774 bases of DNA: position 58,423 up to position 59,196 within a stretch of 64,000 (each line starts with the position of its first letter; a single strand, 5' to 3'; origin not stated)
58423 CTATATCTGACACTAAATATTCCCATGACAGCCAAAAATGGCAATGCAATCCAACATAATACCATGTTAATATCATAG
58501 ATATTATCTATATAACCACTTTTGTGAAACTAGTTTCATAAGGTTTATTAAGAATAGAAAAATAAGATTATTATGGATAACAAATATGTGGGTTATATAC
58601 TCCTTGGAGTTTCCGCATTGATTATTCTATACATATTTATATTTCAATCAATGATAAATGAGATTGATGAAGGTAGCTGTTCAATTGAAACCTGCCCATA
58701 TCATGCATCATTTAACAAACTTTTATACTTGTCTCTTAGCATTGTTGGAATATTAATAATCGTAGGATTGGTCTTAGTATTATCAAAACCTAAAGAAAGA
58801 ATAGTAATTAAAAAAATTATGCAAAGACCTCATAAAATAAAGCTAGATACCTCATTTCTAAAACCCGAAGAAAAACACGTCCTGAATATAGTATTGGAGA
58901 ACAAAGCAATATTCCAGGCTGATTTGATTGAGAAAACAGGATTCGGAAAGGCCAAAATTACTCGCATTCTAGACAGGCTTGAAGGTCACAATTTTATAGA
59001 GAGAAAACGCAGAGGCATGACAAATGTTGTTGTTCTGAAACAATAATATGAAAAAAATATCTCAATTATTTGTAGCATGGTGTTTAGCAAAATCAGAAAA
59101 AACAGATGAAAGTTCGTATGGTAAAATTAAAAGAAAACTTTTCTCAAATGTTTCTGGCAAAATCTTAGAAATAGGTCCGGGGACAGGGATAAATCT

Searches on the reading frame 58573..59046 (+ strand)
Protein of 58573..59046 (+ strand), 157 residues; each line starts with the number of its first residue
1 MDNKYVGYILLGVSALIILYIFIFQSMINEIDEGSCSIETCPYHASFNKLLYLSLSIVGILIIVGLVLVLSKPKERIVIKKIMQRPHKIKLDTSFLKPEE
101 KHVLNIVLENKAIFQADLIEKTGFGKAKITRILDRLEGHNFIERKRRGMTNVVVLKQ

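Call 9: search_protein_families(library=pfam, max_evalue=0.01, proteins=[window:58573-59046:+])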
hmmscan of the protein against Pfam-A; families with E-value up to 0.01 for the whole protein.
window:58573-59046:+ (157 aa): 5 families
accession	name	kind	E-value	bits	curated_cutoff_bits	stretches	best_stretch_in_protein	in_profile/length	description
PF24034.1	DUF7343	-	3.1e-08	33.8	27.6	1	99-155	4-61/62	Domain of unknown function (DUF7343)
PF01047.28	MarR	-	3.6e-07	30.4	24.6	1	98-146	3-51/59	MarR family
PF12802.13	MarR_2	-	2.7e-06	27.9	27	1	96-146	3-54/61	MarR family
PF02002.24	TFIIE_alpha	-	0.0022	18.3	22.9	1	98-147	13-62/105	TFIIE alpha subunit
PF01978.25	TrmB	-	0.0069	16.7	25.6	0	96-147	6-57/68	Sugar-specific transcriptional regulator TrmB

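Call 13: find_homologous_proteins(query=window:58573-59046:+)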
Query window:58573-59046:+ (157 aa): 891 proteins with E <= 0.001 among 962 candidates; the best 120 are listed.
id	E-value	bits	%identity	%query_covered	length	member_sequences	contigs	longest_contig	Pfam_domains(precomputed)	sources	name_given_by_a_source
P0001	3.9e-93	327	99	100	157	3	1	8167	PF01047.29,PF12802.14,PF24034.2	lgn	-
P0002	4.4e-69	249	73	100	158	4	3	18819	PF01047.29,PF12802.14,PF24034.2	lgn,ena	-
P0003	3.0e-67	243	71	100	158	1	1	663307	PF01047.29,PF12802.14,PF24034.2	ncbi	-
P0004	3.0e-60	220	65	100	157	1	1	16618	PF01047.29,PF12802.14,PF24034.2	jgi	jgi:hypothetical protein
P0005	1.0e-58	215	66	100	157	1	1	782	PF01047.29,PF24034.2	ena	-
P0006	1.9e-57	211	64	100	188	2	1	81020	PF12802.14,PF24034.2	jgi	-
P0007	4.6e-55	204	62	100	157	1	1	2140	PF01047.29,PF12802.14,PF24034.2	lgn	-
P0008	1.2e-54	202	60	100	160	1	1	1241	PF01047.29,PF12802.14,PF24034.2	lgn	-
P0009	1.8e-54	202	59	100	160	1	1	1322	PF01047.29,PF24034.2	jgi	-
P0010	3.5e-54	201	60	100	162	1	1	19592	PF01047.29,PF13412.13,PF12802.14,PF24034.2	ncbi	-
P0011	4.2e-54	200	60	100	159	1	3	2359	PF01047.29,PF13412.13,PF12802.14,PF24034.2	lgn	-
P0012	4.4e-54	200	61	100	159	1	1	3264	PF01047.29,PF12802.14,PF24034.2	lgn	-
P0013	5.2e-54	200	63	99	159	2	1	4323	PF01047.29,PF12802.14,PF24034.2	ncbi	-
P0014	5.3e-54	200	61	100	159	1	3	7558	PF01047.29,PF12802.14,PF24034.2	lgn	-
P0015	1.3e-53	199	59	100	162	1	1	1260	PF01047.29,PF24034.2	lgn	-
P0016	1.4e-53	199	62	100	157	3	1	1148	PF01047.29,PF13412.13,PF12802.14,PF24034.2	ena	-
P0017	2.2e-53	198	62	100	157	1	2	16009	PF01047.29,PF13412.13,PF12802.14,PF24034.2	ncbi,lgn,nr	ncbi:MarR family transcriptional regulator [Candidatus Pacearchaeota archaeon]|nr:MarR family transc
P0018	2.6e-53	198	59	100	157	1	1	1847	PF01047.29,PF12802.14,PF24034.2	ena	-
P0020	3.1e-53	198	63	100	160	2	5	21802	PF12802.14,PF24034.2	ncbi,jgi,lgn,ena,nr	ncbi:hypothetical protein AUJ84_01185 [Candidatus Pacearchaeota archaeon CG1_02_32_132]|nr:MAG: hypo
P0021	4.6e-53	197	63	99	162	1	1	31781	PF01047.29,PF24034.2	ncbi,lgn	-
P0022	6.8e-53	196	57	100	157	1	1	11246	PF01047.29,PF24034.2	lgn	-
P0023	7.1e-53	196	63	100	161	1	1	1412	PF01047.29,PF12802.14,PF24034.2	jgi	jgi:uncharacterized membrane protein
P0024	1.5e-52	195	60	100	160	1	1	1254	PF01047.29,PF12802.14,PF24034.2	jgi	-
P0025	1.9e-52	195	59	100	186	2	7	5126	PF01047.29,PF12802.14,PF24034.2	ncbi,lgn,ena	-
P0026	2.7e-52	195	61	99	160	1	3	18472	PF01047.29,PF12802.14,PF24034.2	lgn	-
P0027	2.7e-52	195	59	100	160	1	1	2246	PF01047.29,PF12802.14,PF24034.2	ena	-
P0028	2.8e-52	194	59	100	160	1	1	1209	PF01047.29,PF12802.14,PF24034.2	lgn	-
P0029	2.9e-52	194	59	100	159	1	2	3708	PF01047.29,PF12802.14,PF24034.2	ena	-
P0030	2.9e-52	194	61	100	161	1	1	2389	PF01047.29,PF12802.14,PF24034.2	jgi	jgi:uncharacterized membrane protein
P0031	3.6e-52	194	59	100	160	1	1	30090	PF01047.29,PF12802.14,PF24034.2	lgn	-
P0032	4.1e-52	194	59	100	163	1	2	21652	PF01047.29,PF13412.13,PF12802.14,PF24034.2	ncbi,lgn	-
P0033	5.3e-52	194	59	100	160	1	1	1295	PF01047.29,PF12802.14,PF24034.2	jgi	jgi:uncharacterized membrane protein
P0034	5.3e-52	194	60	100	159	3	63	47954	PF01047.29,PF12802.14,PF24034.2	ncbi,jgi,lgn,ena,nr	ncbi:MAG TPA: MarR family transcriptional regulator [Candidatus Nanoarchaeia archaeon]|nr:MarR famil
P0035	5.4e-52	194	63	100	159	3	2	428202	PF01047.29,PF13412.13,PF12802.14,PF24034.2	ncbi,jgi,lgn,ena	-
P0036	5.6e-52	194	60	100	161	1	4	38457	PF01047.29,PF12802.14,PF24034.2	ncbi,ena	-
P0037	6.5e-52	193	59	99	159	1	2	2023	PF01047.29,PF12802.14,PF24034.2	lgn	-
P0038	9.3e-52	193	58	100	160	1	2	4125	PF01047.29,PF12802.14,PF24034.2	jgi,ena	-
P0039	1.0e-51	193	61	100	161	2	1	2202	PF01047.29,PF12802.14,PF24034.2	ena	-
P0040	1.1e-51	193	62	99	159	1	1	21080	PF01047.29,PF12802.14,PF24034.2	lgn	-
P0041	1.1e-51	193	58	100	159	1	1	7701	PF01047.29,PF12802.14,PF24034.2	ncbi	-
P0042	1.1e-51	193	60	100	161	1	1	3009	PF01047.29,PF12802.14,PF24034.2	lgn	-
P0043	1.1e-51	193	62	100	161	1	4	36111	PF01047.29,PF12802.14,PF24034.2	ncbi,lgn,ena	-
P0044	1.4e-51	192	59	100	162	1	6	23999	PF01047.29,PF12802.14,PF24034.2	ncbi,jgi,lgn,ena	-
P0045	1.5e-51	192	60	100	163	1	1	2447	PF01047.29,PF12802.14,PF24034.2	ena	-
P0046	1.8e-51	192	60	99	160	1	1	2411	PF01047.29,PF12802.14,PF24034.2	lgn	-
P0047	1.9e-51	192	60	99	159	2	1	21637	PF01047.29,PF12802.14,PF24034.2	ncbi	-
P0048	1.9e-51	192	57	100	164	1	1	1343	PF01047.29,PF12802.14,PF24034.2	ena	-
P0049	2.1e-51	192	60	100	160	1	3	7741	PF01047.29,PF12802.14,PF24034.2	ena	-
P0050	2.2e-51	192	62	99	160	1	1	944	PF01047.29,PF12802.14,PF24034.2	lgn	-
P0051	2.3e-51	192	58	100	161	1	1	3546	PF01047.29,PF01978.26,PF12802.14,PF24034.2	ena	-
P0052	2.9e-51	191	61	100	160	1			PF01047.29,PF12802.14,PF24034.2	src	-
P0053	3.5e-51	191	58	100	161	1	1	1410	PF01047.29,PF12802.14,PF24034.2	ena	-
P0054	3.6e-51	191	59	100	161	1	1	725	PF01047.29,PF12802.14,PF24034.2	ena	-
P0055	3.8e-51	191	58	100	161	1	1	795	PF01047.29,PF13412.13,PF12802.14,PF24034.2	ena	-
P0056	4.7e-51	191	61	100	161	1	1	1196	PF01047.29,PF12802.14,PF24034.2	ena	-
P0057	4.8e-51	190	57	100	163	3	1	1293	PF01047.29,PF12802.14,PF24034.2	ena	-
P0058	5.4e-51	190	58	100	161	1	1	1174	PF01047.29,PF12802.14,PF24034.2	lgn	-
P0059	6.4e-51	190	58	100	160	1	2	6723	PF01047.29,PF12802.14,PF24034.2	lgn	-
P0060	6.6e-51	190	57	100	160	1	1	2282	PF01047.29,PF24034.2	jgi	jgi:uncharacterized membrane protein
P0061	9.1e-51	190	59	99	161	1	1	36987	PF01047.29,PF12802.14,PF24034.2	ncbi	-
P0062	9.3e-51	190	57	100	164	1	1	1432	PF01047.29,PF12802.14,PF24034.2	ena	-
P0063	9.6e-51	190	57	100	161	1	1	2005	PF01047.29,PF12802.14,PF24034.2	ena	-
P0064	1.0e-50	189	58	99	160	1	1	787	PF01047.29,PF12802.14,PF24034.2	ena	-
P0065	1.2e-50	189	59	100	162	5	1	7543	PF01047.29,PF12802.14,PF24034.2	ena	-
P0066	1.3e-50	189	59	100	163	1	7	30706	PF01047.29,PF13412.13,PF12802.14,PF24034.2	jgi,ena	-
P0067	1.4e-50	189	57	100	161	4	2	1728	PF12802.14,PF24034.2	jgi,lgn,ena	-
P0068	1.5e-50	189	57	100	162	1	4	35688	PF01047.29,PF24034.2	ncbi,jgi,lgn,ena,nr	ncbi:hypothetical protein COU54_01545 [Candidatus Pacearchaeota archaeon CG10_big_fil_rev_8_21_14_0_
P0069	1.5e-50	189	62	99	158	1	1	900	PF01047.29,PF12802.14,PF24034.2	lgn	-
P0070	1.8e-50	189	58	100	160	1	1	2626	PF01047.29,PF12802.14,PF24034.2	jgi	jgi:uncharacterized membrane protein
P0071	1.9e-50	189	60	99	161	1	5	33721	PF01047.29,PF12802.14,PF24034.2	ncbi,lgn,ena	-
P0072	2.0e-50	188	60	99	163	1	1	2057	PF01047.29,PF12802.14,PF24034.2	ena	-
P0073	2.0e-50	188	61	99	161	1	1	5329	PF01047.29,PF12802.14,PF24034.2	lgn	-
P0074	2.2e-50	188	58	100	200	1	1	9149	PF01047.29,PF12802.14,PF24034.2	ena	-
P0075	2.5e-50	188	57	99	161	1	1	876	PF01047.29,PF12802.14,PF24034.2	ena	-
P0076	2.6e-50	188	56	100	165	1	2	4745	PF01047.29,PF12802.14,PF24034.2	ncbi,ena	-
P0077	2.9e-50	188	60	100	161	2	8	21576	PF01047.29,PF12802.14,PF24034.2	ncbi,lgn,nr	ncbi:MarR family transcriptional regulator [Candidatus Pacearchaeota archaeon]|nr:MarR family transc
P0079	3.8e-50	188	57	100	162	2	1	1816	PF01047.29,PF12802.14,PF24034.2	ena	-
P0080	3.8e-50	188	56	100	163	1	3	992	PF01047.29,PF13412.13,PF12802.14,PF24034.2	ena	-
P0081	4.0e-50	188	56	100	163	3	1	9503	PF01047.29,PF12802.14,PF24034.2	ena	-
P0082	4.2e-50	187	60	100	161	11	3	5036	PF01047.29,PF12802.14,PF24034.2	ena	-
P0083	4.5e-50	187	60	99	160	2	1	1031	PF01047.29,PF12802.14,PF24034.2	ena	-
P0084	5.0e-50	187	59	99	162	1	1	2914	PF01047.29,PF13412.13,PF12802.14,PF24034.2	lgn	-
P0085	5.1e-50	187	55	100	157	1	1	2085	PF01047.29,PF24034.2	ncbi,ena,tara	tara:strand:+ start:590 stop:1063 length:474 start_codon:yes stop_codon:yes gene_type:complete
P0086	5.5e-50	187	57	100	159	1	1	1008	PF01047.29,PF12802.14,PF24034.2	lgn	-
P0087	5.7e-50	187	59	100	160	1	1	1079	PF01047.29,PF13412.13,PF12802.14,PF24034.2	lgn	-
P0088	6.1e-50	187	57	100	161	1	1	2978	PF01047.29,PF12802.14,PF24034.2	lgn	-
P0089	6.8e-50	187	57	99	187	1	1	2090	PF01047.29,PF12802.14,PF24034.2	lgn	-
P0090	6.8e-50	187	57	100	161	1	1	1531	PF01047.29,PF12802.14,PF24034.2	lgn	-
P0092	7.4e-50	187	58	100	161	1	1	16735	PF01047.29,PF12802.14,PF24034.2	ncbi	-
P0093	7.6e-50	187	56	100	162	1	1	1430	PF01047.29,PF24034.2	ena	-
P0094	8.2e-50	186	57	100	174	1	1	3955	PF01047.29,PF12802.14,PF24034.2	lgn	-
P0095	8.3e-50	186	59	100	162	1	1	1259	PF01047.29,PF12802.14,PF24034.2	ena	-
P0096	8.5e-50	186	55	100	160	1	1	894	PF01047.29,PF12802.14,PF24034.2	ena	-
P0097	8.5e-50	186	59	100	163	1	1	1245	PF01047.29,PF13412.13,PF12802.14,PF24034.2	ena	-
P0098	1.0e-49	186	59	99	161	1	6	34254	PF01047.29,PF13412.13,PF12802.14,PF24034.2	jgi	jgi:uncharacterized membrane protein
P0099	1.0e-49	186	58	100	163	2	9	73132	PF01047.29,PF12802.14,PF24034.2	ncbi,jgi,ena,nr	ncbi:MarR family transcriptional regulator [Candidatus Pacearchaeota archaeon]|nr:MarR family transc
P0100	1.0e-49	186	54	99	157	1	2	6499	PF01047.29,PF24034.2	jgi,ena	-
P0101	1.1e-49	186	58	99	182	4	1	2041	PF01047.29,PF12802.14,PF24034.2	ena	-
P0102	1.1e-49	186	55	99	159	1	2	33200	PF01047.29,PF12802.14,PF24034.2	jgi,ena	-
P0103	1.2e-49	186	57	100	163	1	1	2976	PF01047.29,PF12802.14,PF24034.2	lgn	-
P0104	1.3e-49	186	58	100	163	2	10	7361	PF01047.29,PF12802.14,PF24034.2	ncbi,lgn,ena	-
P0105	1.4e-49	186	58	100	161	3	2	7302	PF01047.29,PF12802.14,PF24034.2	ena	-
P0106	1.5e-49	186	56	100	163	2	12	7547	PF01047.29,PF13412.13,PF12802.14,PF24034.2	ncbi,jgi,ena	-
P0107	1.5e-49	186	57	100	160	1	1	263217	PF01047.29,PF12802.14,PF24034.2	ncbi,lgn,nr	ncbi:MAG: MarR family transcriptional regulator [Nanoarchaeota archaeon]|nr:MarR family transcriptio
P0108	1.5e-49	186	57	100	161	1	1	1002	PF01047.29,PF12802.14,PF24034.2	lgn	-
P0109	1.6e-49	186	58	100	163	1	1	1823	PF01047.29,PF12802.14,PF24034.2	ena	-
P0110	1.7e-49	185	58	99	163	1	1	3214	PF01047.29,PF13412.13,PF12802.14,PF24034.2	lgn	-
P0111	1.8e-49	185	59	99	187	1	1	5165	PF01047.29,PF13412.13,PF12802.14,PF24034.2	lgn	-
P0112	1.8e-49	185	52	100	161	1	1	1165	PF01047.29,PF12802.14,PF24034.2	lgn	-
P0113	1.9e-49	185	58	100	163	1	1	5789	PF01047.29,PF12802.14,PF24034.2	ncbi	-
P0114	2.0e-49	185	59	100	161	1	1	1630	PF01047.29,PF12802.14,PF24034.2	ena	-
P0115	2.0e-49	185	58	100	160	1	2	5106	PF01047.29,PF13412.13,PF12802.14,PF24034.2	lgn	-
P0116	2.1e-49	185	58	100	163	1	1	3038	PF01047.29,PF12802.14,PF24034.2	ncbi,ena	ncbi:MAG: MarR family transcriptional regulator [Nanoarchaeota archaeon]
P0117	2.2e-49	185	55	100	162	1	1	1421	PF01047.29,PF13412.13,PF12802.14,PF24034.2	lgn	-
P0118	2.7e-49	185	58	100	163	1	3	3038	PF01047.29,PF12802.14,PF24034.2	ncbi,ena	-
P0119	2.7e-49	185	54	99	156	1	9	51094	PF01047.29,PF24034.2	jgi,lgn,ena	-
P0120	2.8e-49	185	57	100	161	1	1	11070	PF01047.29,PF13412.13,PF12802.14,PF24034.2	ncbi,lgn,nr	ncbi:MAG: MarR family transcriptional regulator [Nanoarchaeota archaeon]|nr:MarR family transcriptio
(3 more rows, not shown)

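Call 15: find_related_loci(query=A1, collection=genome_contigs, flank=6000)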
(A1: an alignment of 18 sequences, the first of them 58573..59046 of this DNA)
Query A1 (157 aa) in genome_contigs; peptide patterns used: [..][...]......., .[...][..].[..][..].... (x = any residue, [..] = any of these).
598 stretches matched a pattern (row limit reached: there are more); 568 encode a relative of the query (tblastn E <= 1e-3); the best 80 are kept; 80 distinct loci.
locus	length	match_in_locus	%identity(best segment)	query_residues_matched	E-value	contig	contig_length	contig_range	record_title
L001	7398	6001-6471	64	1-157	2e-64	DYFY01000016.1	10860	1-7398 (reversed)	MAG TPA_asm: Candidatus Parvarchaeum sp. isolate BE2012_37_19 Afr_mines_BE2012_2597_length_10860_cov_8_518834, whole gen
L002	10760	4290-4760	62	1-157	3e-61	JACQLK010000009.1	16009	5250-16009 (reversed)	MAG: Candidatus Pacearchaeota archaeon isolate NC_groundwater_1201_Ag_S-0.1um_38_135 S_p1_S3_coassembly_k141_875371, who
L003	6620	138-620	58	1-157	3e-60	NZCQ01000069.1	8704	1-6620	MAG: Candidatus Pacearchaeota archaeon isolate ARS1180 MHASMcontig_673331, whole genome shotgun sequence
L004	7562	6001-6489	59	1-157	1e-59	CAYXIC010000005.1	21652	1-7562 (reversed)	MAG TPA_asm: Candidatus Woesearchaeota archaeon isolate binchicken_co110_96 genome assembly, contig: NODE_5261_length_21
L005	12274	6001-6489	59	1-157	2e-59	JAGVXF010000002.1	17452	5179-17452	Candidatus Pacearchaeota archaeon isolate RIFOXYB1_FULL_34_12 rifoxyb1_full_scaffold_3329, whole genome shotgun sequence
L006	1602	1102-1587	59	1-156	1e-59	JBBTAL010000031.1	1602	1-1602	MAG: Nanoarchaeota archaeon isolate H32-bin105_1 H32_bin105_1_000000000031, whole genome shotgun sequence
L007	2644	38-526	56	1-157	2e-57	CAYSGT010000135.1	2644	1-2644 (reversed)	MAG TPA_asm: Candidatus Woesearchaeota archaeon isolate SRP050083_co2_415 genome assembly, contig: NODE_43305_length_264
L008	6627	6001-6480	57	1-157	4e-57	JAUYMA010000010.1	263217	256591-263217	MAG: Nanoarchaeota archaeon isolate C24_metabat.bin.61 C24_k141_1114540, whole genome shotgun sequence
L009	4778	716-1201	59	1-157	2e-56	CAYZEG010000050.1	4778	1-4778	MAG TPA_asm: Candidatus Woesearchaeota archaeon isolate SRP050083_co1_303 genome assembly, contig: NODE_11257_length_477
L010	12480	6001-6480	62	1-157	4e-56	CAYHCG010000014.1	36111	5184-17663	MAG TPA_asm: Candidatus Woesearchaeota archaeon isolate ERP119705_co10_239 genome assembly, contig: NODE_938_length_3611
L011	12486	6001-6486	59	1-157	1e-55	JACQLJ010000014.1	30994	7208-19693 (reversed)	MAG: Candidatus Pacearchaeota archaeon isolate NC_groundwater_1200_Ag_S-0.1um_34_115 S_p1_S3_coassembly_k141_1172530, wh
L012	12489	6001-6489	54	1-157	1e-55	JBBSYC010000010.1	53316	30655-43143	MAG: Nanoarchaeota archaeon isolate H51-bin075_1 H51_bin075_1_000000000010, whole genome shotgun sequence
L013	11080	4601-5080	56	1-157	2e-54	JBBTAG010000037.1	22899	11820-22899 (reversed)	MAG: Nanoarchaeota archaeon isolate H41-bin129_1 H41_bin129_1_000000000037, whole genome shotgun sequence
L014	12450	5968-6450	55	1-157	2e-54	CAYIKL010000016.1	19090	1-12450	MAG TPA_asm: uncultured Methanosarcinales archaeon isolate ERP119705_co24_1021 genome assembly, contig: NODE_3265_length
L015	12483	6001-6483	56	1-155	1e-54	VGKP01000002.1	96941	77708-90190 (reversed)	MAG: Candidatus Pacearchaeota archaeon isolate K_Offshore_120m_m2_023 K_Offshore_120m_m2_023_Ga0194131_10000196, whole g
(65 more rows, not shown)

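Call 21: search_protein_families(library=ncbifam, max_evalue=0.01, proteins=[window:58573-59046:+])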
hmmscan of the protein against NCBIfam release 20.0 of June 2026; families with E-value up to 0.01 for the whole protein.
window:58573-59046:+ (157 aa): 5 families
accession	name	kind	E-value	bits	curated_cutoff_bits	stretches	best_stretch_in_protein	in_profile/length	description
NF040939.2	trans_reg_lrs14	equivalog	0.0025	17.8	90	1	100-147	23-71/103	Lrs14 family HTH-type transcriptional regulator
NF053606.1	Sta1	subfamily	0.003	17.6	80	1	98-147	20-69/100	Sta1 family transcriptional regulator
NF003158.0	PRK04132.1-3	equivalog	0.0045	14.1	1750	1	71-153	792-870/1437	replication factor C small subunit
NF053777.1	Saro0803TransReg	equivalog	0.0071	16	200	1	102-146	41-85/140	Saro_0803 family transcriptional regulator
TIGR01889.1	Staph_reg_Sar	paralog_domain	0.0078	16.5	62.6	0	82-146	10-77/109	staphylococcal accessory regulator family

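Call 36: find_encoding_contigs(protein=P0003, flank=10000, max_places=1)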
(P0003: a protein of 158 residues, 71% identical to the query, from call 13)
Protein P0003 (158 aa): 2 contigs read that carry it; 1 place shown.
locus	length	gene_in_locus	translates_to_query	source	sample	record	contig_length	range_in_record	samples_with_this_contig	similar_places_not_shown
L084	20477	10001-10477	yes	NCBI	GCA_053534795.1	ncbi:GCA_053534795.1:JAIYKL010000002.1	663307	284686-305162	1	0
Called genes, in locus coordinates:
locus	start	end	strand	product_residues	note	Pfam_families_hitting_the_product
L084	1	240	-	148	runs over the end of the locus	PF13302:Acetyltransf_3, PF13420:Acetyltransf_4 (weak), PF14542:Acetyltransf_CG (faint), PF00583:Acetyltransf_1, PF13673:Acetyltransf_10, PF13508:Acetyltransf_7, PF08445:FR47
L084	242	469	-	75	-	PF00403:HMA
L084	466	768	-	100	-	PF00581:Rhodanese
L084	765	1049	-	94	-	-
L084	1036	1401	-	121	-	PF01022:HTH_5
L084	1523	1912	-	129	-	PF13473:Cupredoxin_1 (weak)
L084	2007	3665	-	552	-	PF06418:CTP_synth_N, PF00117:GATase, PF07722:Peptidase_C26 (faint)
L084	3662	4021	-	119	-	-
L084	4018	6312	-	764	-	PF13535:ATP-grasp_4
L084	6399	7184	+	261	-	-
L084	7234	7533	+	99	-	-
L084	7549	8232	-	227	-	-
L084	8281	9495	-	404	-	PF00266:Aminotran_5, PF00155:Aminotran_1_2 (weak), PF01041:DegT_DnrJ_EryC1 (weak), PF01053:Cys_Met_Meta_PP (weak)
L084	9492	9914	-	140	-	-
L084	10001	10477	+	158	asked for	PF12802:MarR_2, PF01047:MarR, PF24034:DUF7343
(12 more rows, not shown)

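Call 37: find_encoding_contigs(protein=P0002, flank=10000, max_places=1)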
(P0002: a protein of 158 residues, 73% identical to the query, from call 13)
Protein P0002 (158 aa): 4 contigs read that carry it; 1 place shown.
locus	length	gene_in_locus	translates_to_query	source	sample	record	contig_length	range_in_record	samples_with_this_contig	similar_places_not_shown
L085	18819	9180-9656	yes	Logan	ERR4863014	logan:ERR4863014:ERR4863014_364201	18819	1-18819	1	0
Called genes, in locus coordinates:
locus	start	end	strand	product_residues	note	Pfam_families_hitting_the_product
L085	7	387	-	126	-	PF01022:HTH_5, PF01978:TrmB (weak)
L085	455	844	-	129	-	PF13473:Cupredoxin_1 (weak)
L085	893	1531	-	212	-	PF01966:HD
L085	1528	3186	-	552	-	PF06418:CTP_synth_N, PF00117:GATase, PF07722:Peptidase_C26 (weak)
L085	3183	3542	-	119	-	-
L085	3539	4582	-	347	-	PF03109:ABC1 (faint)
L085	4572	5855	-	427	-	PF13535:ATP-grasp_4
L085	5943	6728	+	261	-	-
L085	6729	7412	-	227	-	-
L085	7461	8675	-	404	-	PF00266:Aminotran_5, PF00155:Aminotran_1_2 (weak), PF01041:DegT_DnrJ_EryC1 (weak), PF03841:SelA (faint), PF01053:Cys_Met_Meta_PP (weak)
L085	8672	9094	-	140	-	-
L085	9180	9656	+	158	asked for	PF12802:MarR_2 (weak), PF24034:DUF7343, PF01047:MarR (weak)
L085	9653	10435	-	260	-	PF00149:Metallophos, PF14582:Metallophos_3 (faint)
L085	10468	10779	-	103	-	-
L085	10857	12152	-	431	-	PF01336:tRNA_anti-codon, PF00152:tRNA-synt_2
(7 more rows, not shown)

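Call 59: search_solved_structures(query=window:58573-59046:+, max_evalue=0.1)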
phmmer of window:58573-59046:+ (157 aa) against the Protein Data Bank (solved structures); distinct sequences matched with E-value up to 0.1: 4.
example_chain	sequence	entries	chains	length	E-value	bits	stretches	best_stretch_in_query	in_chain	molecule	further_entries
3ech_A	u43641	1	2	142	0.0059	19.8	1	95-147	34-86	Multidrug resistance operon repressor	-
3mex_A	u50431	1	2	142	0.0061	19.8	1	95-147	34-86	Multidrug resistance operon repressor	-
1lnw_A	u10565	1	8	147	0.0067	19.7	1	95-147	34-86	Multidrug resistance operon repressor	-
4zzl_A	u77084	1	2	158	0.0073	19.5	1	95-147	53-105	MULTIDRUG RESISTANCE OPERON REPRESSOR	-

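Call 62: predict_structure(alignment_id=A1)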
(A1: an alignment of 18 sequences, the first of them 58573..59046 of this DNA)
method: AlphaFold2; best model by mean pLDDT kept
length: 157 residues; sequences in the alignment: 18
mean_pLDDT: 75.7   pTM: 0.40
mean pLDDT of the five models: 75.7, 75.6, 75.4, 75.3, 74.5
residues with pLDDT >= 90: 0; 70-90: 113; 50-70: 35; < 50: 9
segments of 3 or more residues with pLDDT < 50: 77-79, 83-87
pLDDT, mean of each block of 10 residues (from residue 1): 74 85 74 55 69 83 83 55 50 73 85 86 87 86 85 82
secondary structure, 60 per line:
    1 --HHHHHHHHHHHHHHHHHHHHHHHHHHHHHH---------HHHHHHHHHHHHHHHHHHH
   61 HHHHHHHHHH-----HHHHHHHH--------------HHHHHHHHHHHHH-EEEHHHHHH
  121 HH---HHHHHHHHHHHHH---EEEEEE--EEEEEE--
elements in order: H3-32 H42-70 H76-83 H98-110 E112-114 H115-122 H126-138 E142-147 E150-155
